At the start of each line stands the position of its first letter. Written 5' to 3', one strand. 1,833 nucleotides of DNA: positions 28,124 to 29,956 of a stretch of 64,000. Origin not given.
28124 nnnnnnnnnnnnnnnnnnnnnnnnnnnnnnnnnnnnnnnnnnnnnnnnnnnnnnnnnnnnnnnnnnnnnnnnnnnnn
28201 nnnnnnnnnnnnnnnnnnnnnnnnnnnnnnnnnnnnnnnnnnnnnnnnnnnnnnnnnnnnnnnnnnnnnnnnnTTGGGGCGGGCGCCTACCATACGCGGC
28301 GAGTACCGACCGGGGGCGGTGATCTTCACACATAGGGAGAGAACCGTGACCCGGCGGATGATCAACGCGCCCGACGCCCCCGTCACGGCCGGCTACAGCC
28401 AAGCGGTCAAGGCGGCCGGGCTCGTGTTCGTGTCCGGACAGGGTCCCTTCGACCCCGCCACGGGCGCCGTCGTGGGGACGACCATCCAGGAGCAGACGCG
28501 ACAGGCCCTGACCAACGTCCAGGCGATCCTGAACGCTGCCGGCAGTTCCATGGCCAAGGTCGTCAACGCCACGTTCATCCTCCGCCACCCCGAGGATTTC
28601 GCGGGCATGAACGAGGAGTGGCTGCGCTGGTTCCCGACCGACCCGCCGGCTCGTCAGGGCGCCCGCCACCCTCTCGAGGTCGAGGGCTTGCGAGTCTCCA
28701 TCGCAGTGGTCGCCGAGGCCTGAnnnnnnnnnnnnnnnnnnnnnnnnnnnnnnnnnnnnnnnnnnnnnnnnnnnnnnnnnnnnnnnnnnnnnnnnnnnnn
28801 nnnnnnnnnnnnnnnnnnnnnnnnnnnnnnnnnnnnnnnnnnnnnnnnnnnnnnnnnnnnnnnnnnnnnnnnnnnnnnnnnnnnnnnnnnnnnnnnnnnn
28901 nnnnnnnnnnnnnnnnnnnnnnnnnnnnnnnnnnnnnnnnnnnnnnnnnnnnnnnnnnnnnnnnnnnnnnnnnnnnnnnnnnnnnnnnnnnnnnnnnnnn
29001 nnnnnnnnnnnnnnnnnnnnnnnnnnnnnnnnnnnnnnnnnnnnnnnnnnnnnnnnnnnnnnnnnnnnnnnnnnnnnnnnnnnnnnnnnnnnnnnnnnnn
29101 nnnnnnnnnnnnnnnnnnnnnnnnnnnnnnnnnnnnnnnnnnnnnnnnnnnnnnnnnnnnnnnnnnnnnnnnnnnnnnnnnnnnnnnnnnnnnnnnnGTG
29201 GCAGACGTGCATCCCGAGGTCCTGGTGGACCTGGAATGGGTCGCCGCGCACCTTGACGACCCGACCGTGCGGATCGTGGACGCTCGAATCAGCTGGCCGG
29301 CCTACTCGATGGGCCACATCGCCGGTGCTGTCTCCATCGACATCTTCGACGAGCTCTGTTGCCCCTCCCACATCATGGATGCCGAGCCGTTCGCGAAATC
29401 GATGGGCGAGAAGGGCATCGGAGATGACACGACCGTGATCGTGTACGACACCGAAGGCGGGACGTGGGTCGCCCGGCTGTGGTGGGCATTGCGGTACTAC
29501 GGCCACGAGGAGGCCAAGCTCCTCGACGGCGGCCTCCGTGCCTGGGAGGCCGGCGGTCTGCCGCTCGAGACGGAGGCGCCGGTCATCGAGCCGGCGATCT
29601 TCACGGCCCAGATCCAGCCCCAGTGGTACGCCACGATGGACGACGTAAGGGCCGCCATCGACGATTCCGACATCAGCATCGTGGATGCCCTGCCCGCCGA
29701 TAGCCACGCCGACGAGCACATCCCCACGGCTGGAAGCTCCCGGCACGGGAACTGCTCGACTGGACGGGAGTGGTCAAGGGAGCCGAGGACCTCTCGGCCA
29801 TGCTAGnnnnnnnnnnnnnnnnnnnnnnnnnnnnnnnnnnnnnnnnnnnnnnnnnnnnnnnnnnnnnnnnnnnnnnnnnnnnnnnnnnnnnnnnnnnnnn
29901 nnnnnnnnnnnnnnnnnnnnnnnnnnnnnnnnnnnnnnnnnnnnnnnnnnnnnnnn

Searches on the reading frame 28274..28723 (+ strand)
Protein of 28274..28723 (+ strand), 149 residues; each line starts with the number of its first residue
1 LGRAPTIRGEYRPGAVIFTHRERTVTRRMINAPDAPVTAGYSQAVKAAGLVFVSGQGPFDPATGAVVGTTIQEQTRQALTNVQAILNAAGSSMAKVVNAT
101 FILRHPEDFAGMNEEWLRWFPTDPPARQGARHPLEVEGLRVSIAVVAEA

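Call 65: search_protein_families(library=pfam, proteins=[window:28274-28723:+], max_evalue=0.001)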
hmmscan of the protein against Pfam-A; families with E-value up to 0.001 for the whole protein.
window:28274-28723:+ (149 aa): 1 family
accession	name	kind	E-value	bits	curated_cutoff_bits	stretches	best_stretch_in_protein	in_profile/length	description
PF01042.26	Ribonuc_L-PSP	-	3.9e-26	91.9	27.3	1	35-147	4-119/121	Endoribonuclease L-PSP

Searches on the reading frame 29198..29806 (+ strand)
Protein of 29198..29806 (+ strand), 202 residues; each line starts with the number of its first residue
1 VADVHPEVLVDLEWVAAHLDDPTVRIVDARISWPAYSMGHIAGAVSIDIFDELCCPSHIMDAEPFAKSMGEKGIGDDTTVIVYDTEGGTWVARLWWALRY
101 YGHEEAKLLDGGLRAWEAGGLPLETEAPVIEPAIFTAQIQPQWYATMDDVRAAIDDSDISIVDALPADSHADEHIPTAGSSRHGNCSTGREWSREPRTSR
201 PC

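Call 54: search_protein_families(library=pfam, proteins=[window:29198-29806:+], max_evalue=0.001)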
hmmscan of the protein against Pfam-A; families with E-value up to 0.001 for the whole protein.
window:29198-29806:+ (202 aa): 1 family
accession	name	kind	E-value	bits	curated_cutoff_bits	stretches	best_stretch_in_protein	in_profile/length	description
PF00581.25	Rhodanese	-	1.4e-22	80.4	22.2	1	12-118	2-101/102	Rhodanese-like domain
